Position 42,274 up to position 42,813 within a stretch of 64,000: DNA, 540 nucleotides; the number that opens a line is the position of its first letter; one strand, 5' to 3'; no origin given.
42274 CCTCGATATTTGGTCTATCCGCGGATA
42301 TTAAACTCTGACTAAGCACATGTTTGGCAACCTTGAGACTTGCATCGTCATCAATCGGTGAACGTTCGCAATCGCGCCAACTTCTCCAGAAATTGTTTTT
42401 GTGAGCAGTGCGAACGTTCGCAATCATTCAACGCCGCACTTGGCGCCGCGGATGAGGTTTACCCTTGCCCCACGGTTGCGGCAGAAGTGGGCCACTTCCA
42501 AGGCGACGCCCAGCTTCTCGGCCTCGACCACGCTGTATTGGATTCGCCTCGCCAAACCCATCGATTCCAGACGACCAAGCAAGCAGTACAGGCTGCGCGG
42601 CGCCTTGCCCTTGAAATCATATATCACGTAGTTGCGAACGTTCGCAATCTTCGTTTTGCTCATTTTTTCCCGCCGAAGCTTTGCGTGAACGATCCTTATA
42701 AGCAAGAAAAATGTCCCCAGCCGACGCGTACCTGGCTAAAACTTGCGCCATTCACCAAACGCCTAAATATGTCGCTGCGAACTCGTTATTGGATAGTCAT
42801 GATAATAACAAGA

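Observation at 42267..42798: Three copies of a palindrome, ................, in a 530-bp divergent promoter region that also holds a small GC3-rich ORF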

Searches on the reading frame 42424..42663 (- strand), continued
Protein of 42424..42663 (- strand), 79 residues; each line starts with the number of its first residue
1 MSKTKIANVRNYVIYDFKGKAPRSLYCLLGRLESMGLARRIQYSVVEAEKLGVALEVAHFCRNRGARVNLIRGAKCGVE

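Call 44: find_encoding_contigs(protein=P0016, flank=4000, max_places=4)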
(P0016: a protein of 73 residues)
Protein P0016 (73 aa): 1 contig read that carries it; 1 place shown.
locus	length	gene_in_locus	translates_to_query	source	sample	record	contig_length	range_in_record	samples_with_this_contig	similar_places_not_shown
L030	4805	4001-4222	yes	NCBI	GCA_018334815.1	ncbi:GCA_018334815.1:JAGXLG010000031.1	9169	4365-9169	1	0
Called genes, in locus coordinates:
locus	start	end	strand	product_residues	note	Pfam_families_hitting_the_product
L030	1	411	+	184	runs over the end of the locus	PF08279:HTH_11 (weak), PF13404:HTH_AsnC-type, PF13412:HTH_24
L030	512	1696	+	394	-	PF07431:DUF1512, PF23542:DUF1512_C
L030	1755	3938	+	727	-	PF00009:GTP_EFTU, PF22042:EF-G_D2, PF03144:GTP_EFTU_D2, PF14492:EFG_III, PF03764:EFG_IV, PF00679:EFG_C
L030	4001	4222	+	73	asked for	-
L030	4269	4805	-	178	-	PF00117:GATase, PF01174:SNO (faint), PF07685:GATase_3 (weak), PF07722:Peptidase_C26 (faint)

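Call 45: find_encoding_contigs(protein=P0012, flank=4000, max_places=4)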
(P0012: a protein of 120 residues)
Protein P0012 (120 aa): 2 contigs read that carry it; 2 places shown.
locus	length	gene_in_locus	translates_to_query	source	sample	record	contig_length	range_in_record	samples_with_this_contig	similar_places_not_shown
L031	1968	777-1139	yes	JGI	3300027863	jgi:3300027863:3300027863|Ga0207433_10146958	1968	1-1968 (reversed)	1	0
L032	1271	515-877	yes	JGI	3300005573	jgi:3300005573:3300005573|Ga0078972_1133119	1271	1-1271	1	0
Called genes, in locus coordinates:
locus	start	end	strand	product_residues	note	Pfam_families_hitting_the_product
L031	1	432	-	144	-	?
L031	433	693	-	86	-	PF01191:RNA_pol_Rpb5_C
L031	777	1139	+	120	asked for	-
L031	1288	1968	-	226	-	?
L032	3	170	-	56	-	?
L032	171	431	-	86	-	PF01191:RNA_pol_Rpb5_C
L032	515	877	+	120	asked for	-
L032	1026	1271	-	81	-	?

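Call 50: fold_search(model_id=the predicted structure, library=viral)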
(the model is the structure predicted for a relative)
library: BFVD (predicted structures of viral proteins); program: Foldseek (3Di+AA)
matches with E <= 10: 942; with E <= 0.001: 0
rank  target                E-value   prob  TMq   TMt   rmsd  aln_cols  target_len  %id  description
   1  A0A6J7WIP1            1.0e-02  1.00  0.56  0.24   3.0        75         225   12  Aspartyl/asparaginy/proline hydroxylase [uncultured Caudovirales phage]
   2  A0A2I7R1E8            1.1e-02  0.99  0.51  0.41   7.0        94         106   17  (no name in the UniProt tables at hand)
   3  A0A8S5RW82            2.0e-02  0.91  0.46  0.25   6.5        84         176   11  Uncharacterized protein [Siphoviridae sp. ctHip2]
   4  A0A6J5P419            3.1e-02  0.82  0.41  0.10   5.9        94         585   11  ParB/Sulfiredoxin [uncultured Caudovirales phage]
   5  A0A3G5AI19            3.5e-02  0.96  0.48  0.48   4.1        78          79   13  Uncharacterized protein [Sylvanvirus sp.]
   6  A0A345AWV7            3.8e-02  0.94  0.53  0.05   5.3        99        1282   15  (no name in the UniProt tables at hand)
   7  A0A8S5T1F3            4.6e-02  1.00  0.55  0.81   2.7        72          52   15  Uncharacterized protein [Siphoviridae sp. ctiJm4]
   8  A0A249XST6            4.6e-02  0.97  0.55  0.46   8.3        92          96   14  Uncharacterized protein [Mycobacterium phage Phabba]
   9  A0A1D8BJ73            4.6e-02  0.57  0.36  0.36   4.9        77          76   14  SIFV.gp17-like protein [Sulfolobus islandicus filamentous virus 2]
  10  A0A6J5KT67            4.9e-02  0.89  0.44  0.33   5.0        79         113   13  Uncharacterized protein [uncultured Caudovirales phage]
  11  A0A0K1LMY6            5.2e-02  0.72  0.40  0.33   5.3        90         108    6  Uncharacterized protein [Citrobacter phage Merlin]
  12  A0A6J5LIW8            5.9e-02  0.94  0.49  0.51   9.6        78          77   17  Uncharacterized protein [uncultured Caudovirales phage]
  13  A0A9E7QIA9            6.8e-02  0.96  0.48  0.61   6.2        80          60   18  (no name in the UniProt tables at hand)
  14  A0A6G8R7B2            7.7e-02  0.99  0.50  0.76   5.6        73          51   12  (no name in the UniProt tables at hand)
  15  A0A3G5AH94            7.7e-02  0.94  0.54  0.43   4.7       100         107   13  Uncharacterized protein [Sylvanvirus sp.]
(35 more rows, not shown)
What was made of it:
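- Tried and rejected: BFVD Foldseek was uninformative (call 50).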

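Call 67: search_protein_families(library=phrogs, alignment_id=A2, max_evalue=1)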
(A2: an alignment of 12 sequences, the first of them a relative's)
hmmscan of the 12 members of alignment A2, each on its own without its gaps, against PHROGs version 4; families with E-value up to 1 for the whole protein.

A. member 1, P0001 (79 aa): 0 families

B. families by the number of members that match (of 12 scanned): 4 families
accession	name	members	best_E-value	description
phrog_23925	-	1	0.02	-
phrog_29836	-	1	0.11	-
phrog_12433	-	1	0.27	lipoprotein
phrog_20180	-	1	0.28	-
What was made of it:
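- Tried and rejected: PHROGs gave nothing (call 67).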

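Call 68: search_protein_families(library=padloc, alignment_id=A2, max_evalue=1)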
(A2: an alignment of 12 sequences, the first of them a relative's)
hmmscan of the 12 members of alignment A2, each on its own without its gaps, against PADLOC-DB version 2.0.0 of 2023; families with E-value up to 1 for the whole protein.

A. member 1, P0001 (79 aa): 3 families
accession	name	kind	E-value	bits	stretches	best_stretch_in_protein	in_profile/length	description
PDLC01443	Cas2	-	0.021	13.3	1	13-49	5-36/86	"CAS-I,CAS-II,CAS-III,CAS-IV,CAS-V,CAS-VI; acquisition_2"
PDLC01338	Cas2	-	0.036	12.6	1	13-48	3-31/76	"CAS-I,CAS-II,CAS-III,CAS-IV,CAS-V,CAS-VI; acquisition_2"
PDLC01649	Cas2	-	0.039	12.3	1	13-49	5-37/70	"CAS-I,CAS-II,CAS-III,CAS-IV,CAS-V,CAS-VI; acquisition_2"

B. families by the number of members that match (of 12 scanned): 6 families
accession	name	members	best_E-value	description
PDLC01443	Cas2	10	0.0021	"CAS-I,CAS-II,CAS-III,CAS-IV,CAS-V,CAS-VI; acquisition_2"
PDLC01649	Cas2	8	0.00039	"CAS-I,CAS-II,CAS-III,CAS-IV,CAS-V,CAS-VI; acquisition_2"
PDLC00935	Cas2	5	0.011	CRISPR-associated endonuclease Cas2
PDLC01338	Cas2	4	0.01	"CAS-I,CAS-II,CAS-III,CAS-IV,CAS-V,CAS-VI; acquisition_2"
PDLC01251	Cas2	2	0.0018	"CAS-I,CAS-II,CAS-III,CAS-IV,CAS-V,CAS-VI; acquisition_2"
PDLC01525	Cas2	1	0.019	"CAS-I,CAS-II,CAS-III,CAS-IV,CAS-V,CAS-VI; acquisition_2"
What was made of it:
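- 42424..42663 (-): Gene for a 79-aa basic protein (15 K+R against 6 D+E). It is a divergent Cas2-like protein with a ferredoxin-type fold. PADLOC hits are Cas2 models only, in 10 of 12 members (call 68).
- On Cas2 family (Pfam PF09827 / COG1343-type): PADLOC Cas2 models are hit by 10 of 12 members, with best E 4e-4 (call 68).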

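Call 75: search_protein_families(library=pfam, proteins=[L002:6849-7883:-, L002:4251-5420:+], max_evalue=0.001)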
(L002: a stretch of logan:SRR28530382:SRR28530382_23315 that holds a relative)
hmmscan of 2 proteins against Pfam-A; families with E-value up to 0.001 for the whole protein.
L002:6849-7883:- (344 aa): 5 families
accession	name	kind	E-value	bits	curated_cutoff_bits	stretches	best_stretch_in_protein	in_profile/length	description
PF01637.24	ATPase_2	-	3.3e-18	66.8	33.2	1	15-242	2-224/225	ATPase domain predominantly from Archaea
PF21100.3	MCM_C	-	5.7e-10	39.3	27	1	278-327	5-53/64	MCM protein C-terminal winged helix-turn-helix domain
PF13173.12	AAA_14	-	4e-09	37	27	0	122-175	54-103/129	AAA domain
PF13401.12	AAA_22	-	3.2e-08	34.4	27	1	30-171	5-124/130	AAA domain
PF13191.12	AAA_16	-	2.5e-06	28.5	32.6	1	13-142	1-145/167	AAA ATPase domain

L002:4251-5420:+ (389 aa): 2 families
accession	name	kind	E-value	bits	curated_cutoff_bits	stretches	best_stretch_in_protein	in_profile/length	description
PF13635.12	DUF4143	-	6.6e-38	130.4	28.1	1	189-332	2-159/160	Domain of unknown function (DUF4143)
PF13173.12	AAA_14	-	3.9e-23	82.3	27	1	20-137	4-129/129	AAA domain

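Call 81: find_encoding_contigs(protein=P0001, flank=1500, max_places=2)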
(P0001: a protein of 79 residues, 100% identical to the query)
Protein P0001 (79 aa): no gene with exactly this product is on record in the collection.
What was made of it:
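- Tried and rejected: Not found in the look-up index (call 81).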

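Call 83: find_homologous_proteins(query=P0016, max_evalue=0.01)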
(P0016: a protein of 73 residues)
Query P0016 (73 aa): 1 proteins with E <= 0.01 among 1 candidates.
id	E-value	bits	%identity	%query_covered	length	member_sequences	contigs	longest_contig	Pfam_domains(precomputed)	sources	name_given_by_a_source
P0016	3.4e-41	155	100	100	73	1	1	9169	-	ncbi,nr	ncbi:MAG: hypothetical protein KGY45_02355 [Hadesarchaea archaeon]|nr:hypothetical protein [Hadesarc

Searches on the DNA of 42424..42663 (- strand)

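Call 69: search_rna_families(sources=[L002, L008, L031, L030], threshold=evalue, max_evalue=1)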
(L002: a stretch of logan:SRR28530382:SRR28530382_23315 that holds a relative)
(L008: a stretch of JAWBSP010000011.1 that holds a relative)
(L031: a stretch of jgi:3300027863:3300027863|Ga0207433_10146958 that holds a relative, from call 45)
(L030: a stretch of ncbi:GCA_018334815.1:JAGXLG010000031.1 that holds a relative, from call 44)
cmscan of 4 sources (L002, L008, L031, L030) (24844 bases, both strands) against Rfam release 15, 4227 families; matches with E-value up to 1: 0.
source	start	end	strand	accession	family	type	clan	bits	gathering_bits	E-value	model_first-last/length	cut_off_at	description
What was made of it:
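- Closest known: CRISPR array. Different: No Rfam CRISPR-DR match was found (call 69).
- There is no Rfam match (call 69).
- Tried and rejected: Rfam gave no match at E <= 1 (call 69).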
